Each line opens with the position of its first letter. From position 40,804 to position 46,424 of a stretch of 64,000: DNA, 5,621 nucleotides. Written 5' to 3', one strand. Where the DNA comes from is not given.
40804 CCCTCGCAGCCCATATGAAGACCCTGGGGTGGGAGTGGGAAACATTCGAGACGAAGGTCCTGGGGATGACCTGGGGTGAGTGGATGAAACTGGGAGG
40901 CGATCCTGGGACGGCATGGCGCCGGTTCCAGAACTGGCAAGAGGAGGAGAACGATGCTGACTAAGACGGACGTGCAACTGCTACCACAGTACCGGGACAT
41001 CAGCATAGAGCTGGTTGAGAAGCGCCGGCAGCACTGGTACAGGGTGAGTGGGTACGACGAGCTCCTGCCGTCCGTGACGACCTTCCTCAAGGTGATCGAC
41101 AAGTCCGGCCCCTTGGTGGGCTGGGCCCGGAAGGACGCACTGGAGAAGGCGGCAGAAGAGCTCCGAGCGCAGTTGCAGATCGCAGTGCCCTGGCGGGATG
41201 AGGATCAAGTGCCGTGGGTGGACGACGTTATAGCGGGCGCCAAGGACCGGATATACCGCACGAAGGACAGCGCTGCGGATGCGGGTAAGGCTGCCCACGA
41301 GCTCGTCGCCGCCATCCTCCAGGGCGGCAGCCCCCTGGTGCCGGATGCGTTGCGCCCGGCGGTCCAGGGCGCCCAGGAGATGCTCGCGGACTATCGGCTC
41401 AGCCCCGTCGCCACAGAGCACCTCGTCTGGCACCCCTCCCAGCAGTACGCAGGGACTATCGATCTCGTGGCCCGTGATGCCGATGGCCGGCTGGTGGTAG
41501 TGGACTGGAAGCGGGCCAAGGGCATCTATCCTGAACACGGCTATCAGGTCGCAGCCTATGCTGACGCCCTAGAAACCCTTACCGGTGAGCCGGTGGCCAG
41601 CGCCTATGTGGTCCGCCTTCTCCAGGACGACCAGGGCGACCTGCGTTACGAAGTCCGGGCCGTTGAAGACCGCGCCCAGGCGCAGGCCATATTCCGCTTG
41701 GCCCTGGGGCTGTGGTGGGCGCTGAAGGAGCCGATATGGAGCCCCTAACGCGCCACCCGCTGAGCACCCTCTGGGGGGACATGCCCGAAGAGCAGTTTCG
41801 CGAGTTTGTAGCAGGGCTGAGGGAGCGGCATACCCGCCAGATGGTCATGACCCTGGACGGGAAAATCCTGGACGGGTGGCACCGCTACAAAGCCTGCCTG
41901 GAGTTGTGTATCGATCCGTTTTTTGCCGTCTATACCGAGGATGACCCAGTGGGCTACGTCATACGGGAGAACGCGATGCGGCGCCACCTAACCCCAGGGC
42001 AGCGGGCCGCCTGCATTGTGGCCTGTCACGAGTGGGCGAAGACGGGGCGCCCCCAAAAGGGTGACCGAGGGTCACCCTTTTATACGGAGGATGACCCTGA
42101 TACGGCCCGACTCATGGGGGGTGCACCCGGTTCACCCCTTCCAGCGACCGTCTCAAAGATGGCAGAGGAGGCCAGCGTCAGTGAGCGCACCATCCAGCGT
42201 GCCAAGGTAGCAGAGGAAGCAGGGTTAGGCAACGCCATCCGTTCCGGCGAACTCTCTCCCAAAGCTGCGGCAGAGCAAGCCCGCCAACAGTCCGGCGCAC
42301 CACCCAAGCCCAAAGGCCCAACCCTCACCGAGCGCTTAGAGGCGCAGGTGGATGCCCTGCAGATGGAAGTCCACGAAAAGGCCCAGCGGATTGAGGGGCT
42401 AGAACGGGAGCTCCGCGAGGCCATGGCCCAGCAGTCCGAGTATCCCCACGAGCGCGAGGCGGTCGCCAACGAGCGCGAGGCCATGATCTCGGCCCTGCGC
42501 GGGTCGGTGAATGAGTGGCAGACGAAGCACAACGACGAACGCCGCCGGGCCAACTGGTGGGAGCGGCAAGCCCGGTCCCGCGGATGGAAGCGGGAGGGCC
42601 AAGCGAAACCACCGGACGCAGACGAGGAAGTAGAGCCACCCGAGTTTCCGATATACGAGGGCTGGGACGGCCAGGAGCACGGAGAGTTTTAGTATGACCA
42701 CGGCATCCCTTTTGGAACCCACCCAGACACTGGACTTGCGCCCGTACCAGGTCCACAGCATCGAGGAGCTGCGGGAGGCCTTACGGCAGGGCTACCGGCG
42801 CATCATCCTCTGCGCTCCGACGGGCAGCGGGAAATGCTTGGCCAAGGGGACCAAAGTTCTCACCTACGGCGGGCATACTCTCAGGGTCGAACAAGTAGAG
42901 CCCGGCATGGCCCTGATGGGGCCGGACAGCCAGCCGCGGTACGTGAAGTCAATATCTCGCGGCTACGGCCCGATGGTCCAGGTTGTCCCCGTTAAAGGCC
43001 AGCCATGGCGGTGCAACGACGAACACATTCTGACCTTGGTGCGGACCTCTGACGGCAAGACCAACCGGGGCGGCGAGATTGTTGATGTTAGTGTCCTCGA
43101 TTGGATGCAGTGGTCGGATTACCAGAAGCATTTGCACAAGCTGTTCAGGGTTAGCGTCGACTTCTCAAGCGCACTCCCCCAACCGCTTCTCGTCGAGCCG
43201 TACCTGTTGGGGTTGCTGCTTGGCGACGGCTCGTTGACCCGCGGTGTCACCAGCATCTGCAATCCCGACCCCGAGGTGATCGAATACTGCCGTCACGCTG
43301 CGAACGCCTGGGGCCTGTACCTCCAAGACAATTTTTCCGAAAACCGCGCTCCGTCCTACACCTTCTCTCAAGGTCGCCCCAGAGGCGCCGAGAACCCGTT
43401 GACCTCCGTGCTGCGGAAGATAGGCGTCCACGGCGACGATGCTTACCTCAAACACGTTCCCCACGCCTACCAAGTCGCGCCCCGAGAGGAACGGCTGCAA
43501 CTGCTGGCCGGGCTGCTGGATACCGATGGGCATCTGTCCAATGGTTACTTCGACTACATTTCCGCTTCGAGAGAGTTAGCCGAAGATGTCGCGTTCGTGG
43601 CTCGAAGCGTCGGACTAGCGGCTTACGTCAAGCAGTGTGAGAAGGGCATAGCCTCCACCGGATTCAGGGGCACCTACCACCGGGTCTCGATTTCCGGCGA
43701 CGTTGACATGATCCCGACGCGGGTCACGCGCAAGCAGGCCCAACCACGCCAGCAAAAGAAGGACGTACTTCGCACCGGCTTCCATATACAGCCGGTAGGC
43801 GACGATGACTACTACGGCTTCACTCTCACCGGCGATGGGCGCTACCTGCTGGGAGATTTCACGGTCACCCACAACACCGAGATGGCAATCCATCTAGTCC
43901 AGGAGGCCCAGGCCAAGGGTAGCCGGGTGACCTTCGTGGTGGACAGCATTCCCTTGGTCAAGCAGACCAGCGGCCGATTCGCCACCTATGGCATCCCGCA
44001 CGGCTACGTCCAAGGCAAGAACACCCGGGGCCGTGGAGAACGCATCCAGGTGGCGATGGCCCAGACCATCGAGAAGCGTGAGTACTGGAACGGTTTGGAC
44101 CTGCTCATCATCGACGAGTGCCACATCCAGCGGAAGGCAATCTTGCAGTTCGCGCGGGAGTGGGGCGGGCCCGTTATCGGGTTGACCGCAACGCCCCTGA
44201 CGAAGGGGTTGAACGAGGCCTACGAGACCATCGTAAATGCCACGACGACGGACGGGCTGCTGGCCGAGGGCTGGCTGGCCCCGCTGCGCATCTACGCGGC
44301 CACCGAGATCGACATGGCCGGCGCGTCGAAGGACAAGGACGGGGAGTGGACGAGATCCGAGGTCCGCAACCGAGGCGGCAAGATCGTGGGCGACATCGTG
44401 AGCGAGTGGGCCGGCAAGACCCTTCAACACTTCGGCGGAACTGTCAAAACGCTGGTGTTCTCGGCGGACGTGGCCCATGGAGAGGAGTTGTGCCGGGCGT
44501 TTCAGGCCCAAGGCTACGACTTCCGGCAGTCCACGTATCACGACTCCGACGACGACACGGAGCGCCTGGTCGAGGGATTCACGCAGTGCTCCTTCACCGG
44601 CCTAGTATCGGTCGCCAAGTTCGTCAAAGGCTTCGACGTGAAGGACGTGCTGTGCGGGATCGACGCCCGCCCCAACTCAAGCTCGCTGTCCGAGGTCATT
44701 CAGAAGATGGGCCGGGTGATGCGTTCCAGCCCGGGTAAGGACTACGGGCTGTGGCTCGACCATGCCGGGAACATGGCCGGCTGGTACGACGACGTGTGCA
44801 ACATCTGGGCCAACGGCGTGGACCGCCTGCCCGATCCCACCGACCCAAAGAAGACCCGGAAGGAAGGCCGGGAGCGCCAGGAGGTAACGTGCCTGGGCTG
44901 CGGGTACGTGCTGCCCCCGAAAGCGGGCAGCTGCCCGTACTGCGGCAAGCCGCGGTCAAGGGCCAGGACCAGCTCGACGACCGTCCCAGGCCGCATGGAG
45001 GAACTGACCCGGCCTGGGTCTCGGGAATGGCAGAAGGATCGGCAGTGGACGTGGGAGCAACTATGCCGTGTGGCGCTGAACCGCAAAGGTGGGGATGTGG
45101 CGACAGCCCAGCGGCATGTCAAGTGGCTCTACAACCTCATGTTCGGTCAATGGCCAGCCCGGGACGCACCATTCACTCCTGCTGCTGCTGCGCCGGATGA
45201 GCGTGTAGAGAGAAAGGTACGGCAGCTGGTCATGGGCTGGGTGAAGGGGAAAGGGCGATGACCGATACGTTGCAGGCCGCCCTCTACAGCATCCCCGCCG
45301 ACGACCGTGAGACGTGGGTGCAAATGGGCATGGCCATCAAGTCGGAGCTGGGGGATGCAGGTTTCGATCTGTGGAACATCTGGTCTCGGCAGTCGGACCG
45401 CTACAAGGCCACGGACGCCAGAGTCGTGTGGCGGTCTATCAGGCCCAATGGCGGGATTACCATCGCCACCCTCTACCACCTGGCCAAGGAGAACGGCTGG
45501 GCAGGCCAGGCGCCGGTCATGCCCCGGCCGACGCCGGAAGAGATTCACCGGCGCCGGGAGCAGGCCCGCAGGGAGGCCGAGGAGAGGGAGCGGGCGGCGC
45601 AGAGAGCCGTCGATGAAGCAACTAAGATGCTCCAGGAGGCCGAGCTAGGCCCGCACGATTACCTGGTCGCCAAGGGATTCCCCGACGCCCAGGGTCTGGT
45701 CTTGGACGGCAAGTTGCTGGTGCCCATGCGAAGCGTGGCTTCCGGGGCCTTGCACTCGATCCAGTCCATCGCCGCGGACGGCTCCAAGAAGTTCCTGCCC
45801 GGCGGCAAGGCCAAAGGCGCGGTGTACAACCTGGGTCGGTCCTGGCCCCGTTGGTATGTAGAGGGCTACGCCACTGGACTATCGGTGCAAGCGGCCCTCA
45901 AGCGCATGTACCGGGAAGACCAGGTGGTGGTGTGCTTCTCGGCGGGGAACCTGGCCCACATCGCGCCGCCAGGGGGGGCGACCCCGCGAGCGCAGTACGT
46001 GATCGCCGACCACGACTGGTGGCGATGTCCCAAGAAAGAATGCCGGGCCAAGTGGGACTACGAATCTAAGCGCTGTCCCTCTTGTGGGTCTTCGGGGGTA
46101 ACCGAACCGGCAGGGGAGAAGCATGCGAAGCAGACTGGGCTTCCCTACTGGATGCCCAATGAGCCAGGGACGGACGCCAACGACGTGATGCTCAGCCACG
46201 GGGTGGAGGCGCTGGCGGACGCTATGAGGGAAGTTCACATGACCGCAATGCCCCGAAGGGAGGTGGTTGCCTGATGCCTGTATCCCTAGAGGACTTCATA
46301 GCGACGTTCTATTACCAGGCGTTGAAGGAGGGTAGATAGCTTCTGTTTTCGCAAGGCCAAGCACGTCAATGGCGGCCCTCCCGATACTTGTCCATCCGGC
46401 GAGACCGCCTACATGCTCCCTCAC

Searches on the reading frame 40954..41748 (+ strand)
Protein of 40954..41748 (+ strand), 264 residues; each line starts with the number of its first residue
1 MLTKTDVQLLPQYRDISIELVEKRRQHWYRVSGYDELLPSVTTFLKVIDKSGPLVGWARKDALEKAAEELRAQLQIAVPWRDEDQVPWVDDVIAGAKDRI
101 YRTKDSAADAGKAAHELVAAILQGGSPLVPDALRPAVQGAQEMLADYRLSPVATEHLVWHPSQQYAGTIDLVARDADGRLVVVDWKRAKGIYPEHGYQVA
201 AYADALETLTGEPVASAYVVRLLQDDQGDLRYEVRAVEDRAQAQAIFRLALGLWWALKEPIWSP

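Call 14: search_protein_families(library=pfam, proteins=[window:40954-41748:+])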
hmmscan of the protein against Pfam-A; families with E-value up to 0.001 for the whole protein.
window:40954-41748:+ (264 aa): 1 family
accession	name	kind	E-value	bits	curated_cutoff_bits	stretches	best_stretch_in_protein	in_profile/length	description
PF12705.13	PDDEXK_1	-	6.8e-08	33.2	22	1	147-248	108-218/247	PD-(D/E)XK nuclease superfamily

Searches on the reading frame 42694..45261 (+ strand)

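Call 14: search_protein_families(library=pfam, proteins=[window:42694-45261:+])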
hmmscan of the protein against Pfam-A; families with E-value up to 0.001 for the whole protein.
window:42694-45261:+ (855 aa): 6 families
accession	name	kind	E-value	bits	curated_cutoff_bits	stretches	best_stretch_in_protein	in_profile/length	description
PF04851.21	ResIII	-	2.2e-14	54.2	22.5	2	395-501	37-162/164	Type III restriction enzyme, res subunit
PF05203.21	Hom_end_hint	-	1.5e-12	48.5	32.1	1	48-121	1-83/228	Hom_end-associated Hint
PF14528.11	LAGLIDADG_3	-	3.8e-08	33.9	22.5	1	266-336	2-72/82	LAGLIDADG-like domain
PF05204.19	Hom_end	-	6.4e-05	23.5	21.1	0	265-335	12-87/110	Homing endonuclease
PF00271.37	Helicase_C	-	0.0001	23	23.5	1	584-678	16-109/110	Helicase conserved C-terminal domain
PF00270.35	DEAD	-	0.00013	22.1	26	0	17-51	2-31/167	DEAD/DEAH box helicase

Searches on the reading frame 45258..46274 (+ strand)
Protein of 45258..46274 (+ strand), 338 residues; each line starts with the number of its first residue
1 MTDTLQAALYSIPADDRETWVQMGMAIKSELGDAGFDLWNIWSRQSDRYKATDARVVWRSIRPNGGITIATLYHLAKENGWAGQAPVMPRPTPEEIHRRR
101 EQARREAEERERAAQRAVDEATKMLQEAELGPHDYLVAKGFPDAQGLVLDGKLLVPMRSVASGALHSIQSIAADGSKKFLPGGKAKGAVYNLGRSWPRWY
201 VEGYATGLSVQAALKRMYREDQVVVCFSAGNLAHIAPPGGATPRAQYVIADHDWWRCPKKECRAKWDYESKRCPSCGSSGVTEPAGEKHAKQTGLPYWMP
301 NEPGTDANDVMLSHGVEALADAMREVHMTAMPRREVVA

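Call 14: search_protein_families(library=pfam, proteins=[window:45258-46274:+])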
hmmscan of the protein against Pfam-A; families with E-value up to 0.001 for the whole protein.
window:45258-46274:+ (338 aa): 2 families
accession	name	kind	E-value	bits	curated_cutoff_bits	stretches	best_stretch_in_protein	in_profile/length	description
PF08707.16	PriCT_2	-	5.4e-20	72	22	1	9-76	5-77/77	Primase C terminal 2 (PriCT-2)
PF13362.12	Toprim_3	-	6.3e-05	23.8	27.2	1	201-315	5-93/95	Toprim domain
